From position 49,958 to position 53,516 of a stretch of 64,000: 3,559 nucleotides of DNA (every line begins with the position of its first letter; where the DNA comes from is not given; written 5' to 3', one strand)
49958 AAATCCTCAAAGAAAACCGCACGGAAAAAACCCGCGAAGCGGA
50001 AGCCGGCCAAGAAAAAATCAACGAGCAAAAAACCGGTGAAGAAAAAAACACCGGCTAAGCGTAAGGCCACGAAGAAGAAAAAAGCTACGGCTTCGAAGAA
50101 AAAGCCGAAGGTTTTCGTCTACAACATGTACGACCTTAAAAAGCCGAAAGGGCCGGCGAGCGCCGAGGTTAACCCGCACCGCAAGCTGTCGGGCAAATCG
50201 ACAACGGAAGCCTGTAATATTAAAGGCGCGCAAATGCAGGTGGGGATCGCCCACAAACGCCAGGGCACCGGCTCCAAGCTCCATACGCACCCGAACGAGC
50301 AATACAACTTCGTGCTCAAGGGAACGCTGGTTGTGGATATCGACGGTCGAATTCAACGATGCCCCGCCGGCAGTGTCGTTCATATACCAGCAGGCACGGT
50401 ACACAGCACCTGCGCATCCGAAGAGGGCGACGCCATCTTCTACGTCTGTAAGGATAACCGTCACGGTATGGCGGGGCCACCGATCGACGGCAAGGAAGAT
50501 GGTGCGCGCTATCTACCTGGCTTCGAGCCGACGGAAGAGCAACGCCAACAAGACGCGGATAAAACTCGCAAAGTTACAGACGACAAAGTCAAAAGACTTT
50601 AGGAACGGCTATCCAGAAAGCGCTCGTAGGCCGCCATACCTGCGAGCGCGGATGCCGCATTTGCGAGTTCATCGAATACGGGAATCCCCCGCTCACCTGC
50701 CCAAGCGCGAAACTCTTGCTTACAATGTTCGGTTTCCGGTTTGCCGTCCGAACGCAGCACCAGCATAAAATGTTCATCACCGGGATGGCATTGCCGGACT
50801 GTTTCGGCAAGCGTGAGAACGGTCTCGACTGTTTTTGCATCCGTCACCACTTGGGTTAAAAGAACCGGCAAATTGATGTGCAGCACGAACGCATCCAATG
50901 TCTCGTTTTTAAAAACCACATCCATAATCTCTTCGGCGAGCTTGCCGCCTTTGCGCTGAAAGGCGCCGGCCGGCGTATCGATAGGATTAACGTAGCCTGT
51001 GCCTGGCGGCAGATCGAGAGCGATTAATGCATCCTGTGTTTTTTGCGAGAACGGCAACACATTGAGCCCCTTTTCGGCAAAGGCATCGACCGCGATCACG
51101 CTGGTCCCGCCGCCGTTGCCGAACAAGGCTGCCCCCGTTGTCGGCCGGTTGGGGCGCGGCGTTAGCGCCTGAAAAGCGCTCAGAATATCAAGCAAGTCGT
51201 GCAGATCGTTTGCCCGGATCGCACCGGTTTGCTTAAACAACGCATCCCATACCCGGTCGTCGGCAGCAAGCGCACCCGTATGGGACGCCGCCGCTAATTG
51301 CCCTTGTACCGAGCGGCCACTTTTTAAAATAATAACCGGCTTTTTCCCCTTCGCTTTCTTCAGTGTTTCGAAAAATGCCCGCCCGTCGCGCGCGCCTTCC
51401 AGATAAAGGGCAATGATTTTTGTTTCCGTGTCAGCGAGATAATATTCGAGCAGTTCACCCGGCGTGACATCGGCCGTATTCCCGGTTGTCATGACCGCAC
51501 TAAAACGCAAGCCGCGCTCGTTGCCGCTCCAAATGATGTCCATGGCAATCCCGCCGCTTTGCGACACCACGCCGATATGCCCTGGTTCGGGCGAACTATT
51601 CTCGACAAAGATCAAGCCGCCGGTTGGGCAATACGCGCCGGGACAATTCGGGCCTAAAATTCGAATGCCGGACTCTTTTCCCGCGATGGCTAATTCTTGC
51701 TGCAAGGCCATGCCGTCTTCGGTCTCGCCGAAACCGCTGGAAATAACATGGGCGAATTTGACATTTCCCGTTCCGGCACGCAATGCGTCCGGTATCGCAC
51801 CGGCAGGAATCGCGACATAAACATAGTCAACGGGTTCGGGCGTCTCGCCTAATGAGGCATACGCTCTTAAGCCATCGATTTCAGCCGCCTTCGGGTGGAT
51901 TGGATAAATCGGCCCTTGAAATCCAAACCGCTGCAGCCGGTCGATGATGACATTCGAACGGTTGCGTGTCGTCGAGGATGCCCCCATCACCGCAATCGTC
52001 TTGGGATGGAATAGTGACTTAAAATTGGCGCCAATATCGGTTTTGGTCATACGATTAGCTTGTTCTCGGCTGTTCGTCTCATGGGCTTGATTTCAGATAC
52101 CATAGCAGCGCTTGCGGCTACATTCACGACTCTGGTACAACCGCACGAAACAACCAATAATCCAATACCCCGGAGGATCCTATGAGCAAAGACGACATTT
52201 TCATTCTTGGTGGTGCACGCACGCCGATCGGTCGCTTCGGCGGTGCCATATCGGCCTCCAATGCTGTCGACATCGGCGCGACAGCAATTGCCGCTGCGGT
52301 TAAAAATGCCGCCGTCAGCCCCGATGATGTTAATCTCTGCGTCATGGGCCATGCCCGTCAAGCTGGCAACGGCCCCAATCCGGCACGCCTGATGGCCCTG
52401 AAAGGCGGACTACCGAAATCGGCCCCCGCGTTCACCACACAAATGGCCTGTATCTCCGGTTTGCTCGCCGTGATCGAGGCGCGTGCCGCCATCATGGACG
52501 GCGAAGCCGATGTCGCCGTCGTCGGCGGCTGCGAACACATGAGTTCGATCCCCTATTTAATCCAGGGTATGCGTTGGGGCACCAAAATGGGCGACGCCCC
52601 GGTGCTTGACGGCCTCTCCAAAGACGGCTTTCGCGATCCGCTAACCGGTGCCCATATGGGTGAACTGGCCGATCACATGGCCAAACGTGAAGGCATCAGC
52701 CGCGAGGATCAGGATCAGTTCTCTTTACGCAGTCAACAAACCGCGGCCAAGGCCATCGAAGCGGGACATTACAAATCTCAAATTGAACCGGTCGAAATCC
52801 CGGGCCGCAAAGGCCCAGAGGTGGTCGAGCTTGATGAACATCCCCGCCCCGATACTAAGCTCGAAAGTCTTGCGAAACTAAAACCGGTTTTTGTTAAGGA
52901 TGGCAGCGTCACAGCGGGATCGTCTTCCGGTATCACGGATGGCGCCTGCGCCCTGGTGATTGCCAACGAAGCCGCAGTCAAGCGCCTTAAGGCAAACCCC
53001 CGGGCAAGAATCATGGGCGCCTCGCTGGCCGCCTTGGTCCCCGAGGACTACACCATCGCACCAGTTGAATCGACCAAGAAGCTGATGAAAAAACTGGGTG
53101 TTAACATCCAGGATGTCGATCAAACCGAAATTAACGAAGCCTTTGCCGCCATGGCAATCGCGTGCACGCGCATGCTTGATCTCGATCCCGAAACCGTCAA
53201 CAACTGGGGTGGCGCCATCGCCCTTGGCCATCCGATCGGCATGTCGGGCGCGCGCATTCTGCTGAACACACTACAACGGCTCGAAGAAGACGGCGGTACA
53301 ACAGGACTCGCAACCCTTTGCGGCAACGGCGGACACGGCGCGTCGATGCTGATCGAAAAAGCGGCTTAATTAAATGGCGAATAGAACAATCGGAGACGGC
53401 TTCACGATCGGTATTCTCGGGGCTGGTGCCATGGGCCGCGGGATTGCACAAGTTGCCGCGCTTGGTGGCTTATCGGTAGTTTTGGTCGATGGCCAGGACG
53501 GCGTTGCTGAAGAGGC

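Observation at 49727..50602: Histone-H1/AlgP-like lysine-repeat domain (~135 aa) fused to a cupin paralog: candidate ligand-sensing nucleoid or DNA-binding protein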

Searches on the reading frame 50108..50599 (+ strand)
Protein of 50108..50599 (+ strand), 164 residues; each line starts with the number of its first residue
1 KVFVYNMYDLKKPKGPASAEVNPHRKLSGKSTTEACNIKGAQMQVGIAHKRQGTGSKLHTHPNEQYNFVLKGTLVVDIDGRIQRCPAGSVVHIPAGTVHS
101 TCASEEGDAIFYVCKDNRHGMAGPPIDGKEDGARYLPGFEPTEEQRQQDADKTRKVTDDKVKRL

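Call 16: search_solved_structures(query=window:50108-50599:+, max_evalue=1, show_alignments=2)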
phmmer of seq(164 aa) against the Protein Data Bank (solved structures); distinct sequences matched with E-value up to 1: 34.
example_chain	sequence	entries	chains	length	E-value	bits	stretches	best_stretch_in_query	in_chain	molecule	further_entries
1y3t_A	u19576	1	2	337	3.3e-07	33.5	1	45-128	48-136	Hypothetical protein yxaG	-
2h0v_A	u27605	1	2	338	4.1e-07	33.1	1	45-128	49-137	Quercetin 2,3-dioxygenase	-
8hfb_A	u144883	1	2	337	2.3e-06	30.7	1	47-128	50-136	Quercetin 2,3-dioxygenase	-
4e2g_A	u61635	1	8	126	0.0014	21.6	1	38-116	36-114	Cupin 2 conserved barrel domain protein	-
2pfw_A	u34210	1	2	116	0.018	18.1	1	52-103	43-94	Cupin 2, conserved barrel domain protein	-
9bwf_A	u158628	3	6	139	0.02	17.9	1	53-105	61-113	Cellulose oxidative enzyme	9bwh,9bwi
4met_A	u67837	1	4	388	0.022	17.8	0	51-116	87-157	Oxalate decarboxylase OxdC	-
2uy8_A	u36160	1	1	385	0.024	17.7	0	51-116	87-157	OXALATE DECARBOXYLASE OXDC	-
3kci_A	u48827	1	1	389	0.027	17.5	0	82-124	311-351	Probable E3 ubiquitin-protein ligase HERC2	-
3lwc_A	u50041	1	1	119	0.029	17.4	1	47-114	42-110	Uncharacterized protein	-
5fq0_A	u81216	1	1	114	0.033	17.2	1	47-113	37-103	KDGF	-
5fq0_B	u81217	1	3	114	0.033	17.2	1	47-113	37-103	KDGF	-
2uya_A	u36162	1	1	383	0.036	17.1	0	51-116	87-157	OXALATE DECARBOXYLASE OXDC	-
2uy9_A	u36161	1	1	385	0.036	17.1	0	51-116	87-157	OXALATE DECARBOXYLASE OXDC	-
3s0m_A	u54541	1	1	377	0.038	17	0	51-116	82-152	Oxalate decarboxylase oxdC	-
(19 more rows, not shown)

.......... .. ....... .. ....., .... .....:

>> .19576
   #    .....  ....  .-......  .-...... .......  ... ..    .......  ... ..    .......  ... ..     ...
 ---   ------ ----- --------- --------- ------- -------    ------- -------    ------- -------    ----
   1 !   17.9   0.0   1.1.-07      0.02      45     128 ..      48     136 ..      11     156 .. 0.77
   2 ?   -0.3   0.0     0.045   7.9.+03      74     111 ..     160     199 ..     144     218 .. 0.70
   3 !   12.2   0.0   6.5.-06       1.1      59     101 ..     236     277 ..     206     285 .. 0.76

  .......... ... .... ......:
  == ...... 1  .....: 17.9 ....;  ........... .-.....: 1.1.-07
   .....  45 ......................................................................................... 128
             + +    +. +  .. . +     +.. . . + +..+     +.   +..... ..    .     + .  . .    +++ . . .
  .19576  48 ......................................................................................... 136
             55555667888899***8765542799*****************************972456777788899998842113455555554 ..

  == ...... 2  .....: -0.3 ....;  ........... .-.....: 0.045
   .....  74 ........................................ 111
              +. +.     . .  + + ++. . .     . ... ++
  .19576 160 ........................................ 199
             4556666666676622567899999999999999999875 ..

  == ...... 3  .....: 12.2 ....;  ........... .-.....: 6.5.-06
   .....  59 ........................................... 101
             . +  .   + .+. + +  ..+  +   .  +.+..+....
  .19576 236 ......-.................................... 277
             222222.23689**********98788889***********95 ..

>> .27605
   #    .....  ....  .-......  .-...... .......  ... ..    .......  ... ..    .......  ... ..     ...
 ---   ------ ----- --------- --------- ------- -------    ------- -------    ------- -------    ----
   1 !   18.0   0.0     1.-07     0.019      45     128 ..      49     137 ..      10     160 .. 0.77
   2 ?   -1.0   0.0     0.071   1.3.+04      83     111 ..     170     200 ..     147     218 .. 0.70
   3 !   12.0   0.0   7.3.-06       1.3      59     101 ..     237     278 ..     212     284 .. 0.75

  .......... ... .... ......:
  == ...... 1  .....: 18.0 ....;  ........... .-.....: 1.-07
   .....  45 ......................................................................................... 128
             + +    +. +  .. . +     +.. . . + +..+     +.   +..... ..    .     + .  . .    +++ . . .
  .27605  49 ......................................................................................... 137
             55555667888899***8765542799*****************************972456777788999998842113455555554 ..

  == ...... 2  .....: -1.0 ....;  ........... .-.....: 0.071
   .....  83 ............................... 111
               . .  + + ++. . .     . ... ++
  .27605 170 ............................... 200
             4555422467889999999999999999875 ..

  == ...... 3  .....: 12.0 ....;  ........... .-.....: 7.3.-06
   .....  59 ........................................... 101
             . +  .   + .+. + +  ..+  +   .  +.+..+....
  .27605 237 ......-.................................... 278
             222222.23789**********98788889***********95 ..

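Call 43: search_protein_representatives(protein=window:50108-50599:+)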
Query: 164 residues. Proteins with E-value up to 0.001 (for the whole library): 403; up to 1e-10: 88; up to 1e-30: 12. The best 150 are listed.
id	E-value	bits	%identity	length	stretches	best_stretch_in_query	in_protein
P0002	1.2e-99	347.1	96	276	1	1-157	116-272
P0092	7.3e-57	208.0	44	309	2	3-140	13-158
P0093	1.6e-55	203.6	40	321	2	4-142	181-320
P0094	9.8e-52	191.3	75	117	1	43-151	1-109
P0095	1.6e-49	184.1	47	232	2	3-142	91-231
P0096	2.4e-48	180.3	44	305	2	11-140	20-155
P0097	1.3e-47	177.9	51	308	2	5-140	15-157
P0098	2.7e-39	150.8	54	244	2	43-143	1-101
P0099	2.0e-38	148.0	52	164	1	3-145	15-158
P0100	3.8e-35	137.4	37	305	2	4-144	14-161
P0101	3.7e-34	134.2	35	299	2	31-133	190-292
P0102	1.8e-32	128.7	55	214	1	40-142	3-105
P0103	1.1e-29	119.7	52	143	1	30-143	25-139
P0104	8.4e-28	113.5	46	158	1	29-147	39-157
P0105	2.6e-27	111.9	40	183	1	3-144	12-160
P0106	9.1e-27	110.1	43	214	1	4-142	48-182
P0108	1.6e-25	106.0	42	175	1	28-146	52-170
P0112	1.2e-23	99.9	51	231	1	31-134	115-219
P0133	7.7e-17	77.8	36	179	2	9-122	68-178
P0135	1.0e-16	77.5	43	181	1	36-125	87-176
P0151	2.8e-14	69.5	41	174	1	31-123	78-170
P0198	4.5e-09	52.6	49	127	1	27-81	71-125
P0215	1.8e-08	50.6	44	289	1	30-124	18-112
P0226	3.3e-08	49.8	40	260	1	30-126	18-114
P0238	6.0e-08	48.9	33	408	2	15-108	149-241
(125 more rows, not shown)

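Call 45: search_protein_families(library=pfam, proteins=[P0112, P0135, P0151, P0133, P0106, P0108, P0198, P0215, P0226, P0238], max_evalue=0.001)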
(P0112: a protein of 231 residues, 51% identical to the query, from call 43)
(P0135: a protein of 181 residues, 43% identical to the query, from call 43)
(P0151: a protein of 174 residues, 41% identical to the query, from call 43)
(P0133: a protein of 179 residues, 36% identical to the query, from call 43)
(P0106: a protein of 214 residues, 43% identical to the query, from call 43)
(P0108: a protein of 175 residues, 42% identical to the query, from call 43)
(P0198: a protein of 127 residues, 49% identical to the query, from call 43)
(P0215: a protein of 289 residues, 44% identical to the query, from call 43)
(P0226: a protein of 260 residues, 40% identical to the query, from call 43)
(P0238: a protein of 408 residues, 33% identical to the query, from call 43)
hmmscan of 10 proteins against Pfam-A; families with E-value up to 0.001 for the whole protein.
P0112 (231 aa): 3 families
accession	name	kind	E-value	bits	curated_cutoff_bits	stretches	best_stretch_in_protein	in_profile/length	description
PF07883.17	Cupin_2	-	8.6e-13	48.2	27.2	1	139-198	10-68/70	Cupin domain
PF02311.25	AraC_binding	-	5.1e-05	23.5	21.1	1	139-193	15-68/135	AraC-like ligand binding domain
PF12973.13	Cupin_7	-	0.00045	20.4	27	1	136-199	42-100/105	ChrR Cupin-like domain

P0135 (181 aa): 4 families
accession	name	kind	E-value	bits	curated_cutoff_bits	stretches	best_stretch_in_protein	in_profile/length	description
PF07883.17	Cupin_2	-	3e-14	52.9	27.2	1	99-164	3-68/70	Cupin domain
PF02311.25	AraC_binding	-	2.7e-07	30.8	21.1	1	107-163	16-72/135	AraC-like ligand binding domain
PF12973.13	Cupin_7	-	8.6e-05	22.8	27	1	96-165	35-100/105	ChrR Cupin-like domain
PF05899.18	Cupin_3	-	0.00089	19.3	23.5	0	92-149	5-61/74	EutQ-like cupin domain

P0151 (174 aa): 7 families
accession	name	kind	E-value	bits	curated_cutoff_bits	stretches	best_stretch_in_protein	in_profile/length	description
PF07883.17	Cupin_2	-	4.3e-19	68.4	27.2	1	94-161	2-69/70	Cupin domain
PF02311.25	AraC_binding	-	2.8e-10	40.5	21.1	1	98-163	11-76/135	AraC-like ligand binding domain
PF12973.13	Cupin_7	-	1.5e-06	28.4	27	1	92-162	35-101/105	ChrR Cupin-like domain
PF00190.28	Cupin_1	-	9.9e-06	25.6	22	1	98-165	41-117/151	Cupin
PF05899.18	Cupin_3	-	7.4e-05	22.8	23.5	1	103-159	18-69/74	EutQ-like cupin domain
PF06249.18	EutQ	-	8.7e-05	22.8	21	1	86-146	73-131/152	Ethanolamine utilisation protein EutQ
PF01050.24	MannoseP_isomer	-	0.00043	20.9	23.6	1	103-148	43-87/116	Mannose-6-phosphate isomerase C-terminal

P0133 (179 aa): 1 family
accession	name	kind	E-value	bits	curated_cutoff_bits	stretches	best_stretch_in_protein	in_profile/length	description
PF07883.17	Cupin_2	-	6.9e-12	45.4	27.2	1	105-169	3-67/70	Cupin domain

P0106 (214 aa): 4 families
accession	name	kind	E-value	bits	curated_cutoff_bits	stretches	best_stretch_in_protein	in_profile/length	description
PF07883.17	Cupin_2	-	5.7e-13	48.8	27.2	1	90-154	7-69/70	Cupin domain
PF02311.25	AraC_binding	-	5.7e-06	26.5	21.1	1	96-154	17-74/135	AraC-like ligand binding domain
PF12973.13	Cupin_7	-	3.5e-05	24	27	1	95-154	46-100/105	ChrR Cupin-like domain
PF00190.28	Cupin_1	-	0.00017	21.6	22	1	64-164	14-123/151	Cupin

P0108 (175 aa): 4 families
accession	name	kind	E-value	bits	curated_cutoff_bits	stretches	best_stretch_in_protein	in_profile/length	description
PF07883.17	Cupin_2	-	4.5e-15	55.6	27.2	1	75-138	7-69/70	Cupin domain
PF02311.25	AraC_binding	-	2.5e-08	34.2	21.1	1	77-135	13-71/135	AraC-like ligand binding domain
PF06249.18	EutQ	-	0.00061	20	21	1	60-124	70-132/152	Ethanolamine utilisation protein EutQ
PF12973.13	Cupin_7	-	0.00092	19.4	27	0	71-136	37-98/105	ChrR Cupin-like domain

P0198 (127 aa): 1 family
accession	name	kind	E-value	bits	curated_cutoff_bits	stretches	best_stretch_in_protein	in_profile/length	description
PF07883.17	Cupin_2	-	0.00012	22.2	27.2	1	95-127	6-38/70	Cupin domain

P0215 (289 aa): 1 family
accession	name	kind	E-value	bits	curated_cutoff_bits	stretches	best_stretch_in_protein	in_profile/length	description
PF07883.17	Cupin_2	-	7.1e-11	42.1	27.2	1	40-102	7-69/70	Cupin domain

P0226 (260 aa): 1 family
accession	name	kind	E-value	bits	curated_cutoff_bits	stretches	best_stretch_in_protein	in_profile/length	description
PF07883.17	Cupin_2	-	2.3e-10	40.5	27.2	1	36-102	3-69/70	Cupin domain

P0238 (408 aa): 8 families
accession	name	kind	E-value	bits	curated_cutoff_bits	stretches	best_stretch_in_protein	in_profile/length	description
PF07883.17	Cupin_2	-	1.8e-28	98.5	27.2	2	181-245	3-67/70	Cupin domain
PF00190.28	Cupin_1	-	2.5e-11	43.8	22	1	177-247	34-113/151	Cupin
PF02311.25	AraC_binding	-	3e-10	40.4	21.1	1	185-250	12-77/135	AraC-like ligand binding domain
PF12973.13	Cupin_7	-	1.8e-07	31.4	27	0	175-237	31-90/105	ChrR Cupin-like domain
PF21621.3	MPI_cupin_dom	-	1.3e-06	28.7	27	0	191-230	24-63/79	Mannose-6-phosphate isomerase, cupin domain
PF01050.24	MannoseP_isomer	-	3.1e-06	27.8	23.6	0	177-245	29-98/116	Mannose-6-phosphate isomerase C-terminal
PF05899.18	Cupin_3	-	6.2e-05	23.1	23.5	0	334-369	24-60/74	EutQ-like cupin domain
PF02041.22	Auxin_BP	-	8.6e-05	22.7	21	0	149-221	18-88/167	Auxin binding protein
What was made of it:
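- Closest known: Cupin-sensor transcription factors: AraC/XylS family and HTH. Different: None was found in the ten family relatives with extensions that were scanned (call 45).
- No helix-turn-helix fusion was found among the ten relatives with long extensions that were scanned (call 45).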

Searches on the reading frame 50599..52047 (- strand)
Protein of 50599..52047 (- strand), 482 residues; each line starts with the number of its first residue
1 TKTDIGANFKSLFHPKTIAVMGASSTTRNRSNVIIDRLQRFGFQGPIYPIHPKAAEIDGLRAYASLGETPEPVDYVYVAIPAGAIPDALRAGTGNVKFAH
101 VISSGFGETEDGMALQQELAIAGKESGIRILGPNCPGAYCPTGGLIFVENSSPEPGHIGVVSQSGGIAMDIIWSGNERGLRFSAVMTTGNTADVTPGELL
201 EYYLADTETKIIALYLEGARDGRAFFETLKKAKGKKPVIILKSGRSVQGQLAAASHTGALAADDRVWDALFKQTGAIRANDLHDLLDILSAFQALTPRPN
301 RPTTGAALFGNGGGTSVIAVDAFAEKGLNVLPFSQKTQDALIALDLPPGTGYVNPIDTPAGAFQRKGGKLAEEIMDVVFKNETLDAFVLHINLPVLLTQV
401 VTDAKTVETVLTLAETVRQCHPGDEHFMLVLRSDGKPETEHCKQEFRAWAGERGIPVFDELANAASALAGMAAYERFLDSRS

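Call 9: search_protein_families(library=pfam, proteins=[window:50599-52047:-], max_evalue=0.00001)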
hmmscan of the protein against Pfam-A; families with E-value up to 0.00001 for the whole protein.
window:50599-52047:- (482 aa): 2 families
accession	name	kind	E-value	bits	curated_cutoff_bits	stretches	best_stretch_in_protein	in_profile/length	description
PF13607.11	Succ_CoA_lig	-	3.5e-48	163.3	27.4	1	155-292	1-138/138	Succinyl-CoA ligase like flavodoxin domain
PF13380.12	CoA_binding_2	-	2.5e-20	73.5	22.8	1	16-138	1-113/116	CoA binding domain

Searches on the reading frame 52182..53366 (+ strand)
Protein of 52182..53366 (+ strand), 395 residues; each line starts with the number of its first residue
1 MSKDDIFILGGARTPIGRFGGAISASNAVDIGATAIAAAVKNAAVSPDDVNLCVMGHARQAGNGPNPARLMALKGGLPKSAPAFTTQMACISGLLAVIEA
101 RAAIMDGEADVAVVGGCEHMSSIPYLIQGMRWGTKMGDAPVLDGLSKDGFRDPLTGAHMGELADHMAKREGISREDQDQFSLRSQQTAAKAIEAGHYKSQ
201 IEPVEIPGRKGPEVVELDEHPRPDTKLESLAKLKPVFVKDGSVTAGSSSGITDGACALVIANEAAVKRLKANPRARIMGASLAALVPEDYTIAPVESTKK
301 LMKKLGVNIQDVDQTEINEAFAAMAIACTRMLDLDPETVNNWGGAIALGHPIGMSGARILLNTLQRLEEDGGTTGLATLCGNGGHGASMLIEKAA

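Call 9: search_protein_families(library=pfam, proteins=[window:52182-53366:+], max_evalue=0.00001)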
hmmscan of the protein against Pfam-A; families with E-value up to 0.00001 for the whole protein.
window:52182-53366:+ (395 aa): 3 families
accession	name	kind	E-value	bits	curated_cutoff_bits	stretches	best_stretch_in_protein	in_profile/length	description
PF00108.29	Thiolase_N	-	2.6e-80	270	26.4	1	6-263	1-259/260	Thiolase, N-terminal domain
PF02803.24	Thiolase_C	-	8.6e-41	138.9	27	1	272-393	2-123/123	Thiolase, C-terminal domain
PF00109.32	ketoacyl-synt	-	2.2e-06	27.9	20.8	1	81-122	165-206/252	Beta-ketoacyl synthase, N-terminal domain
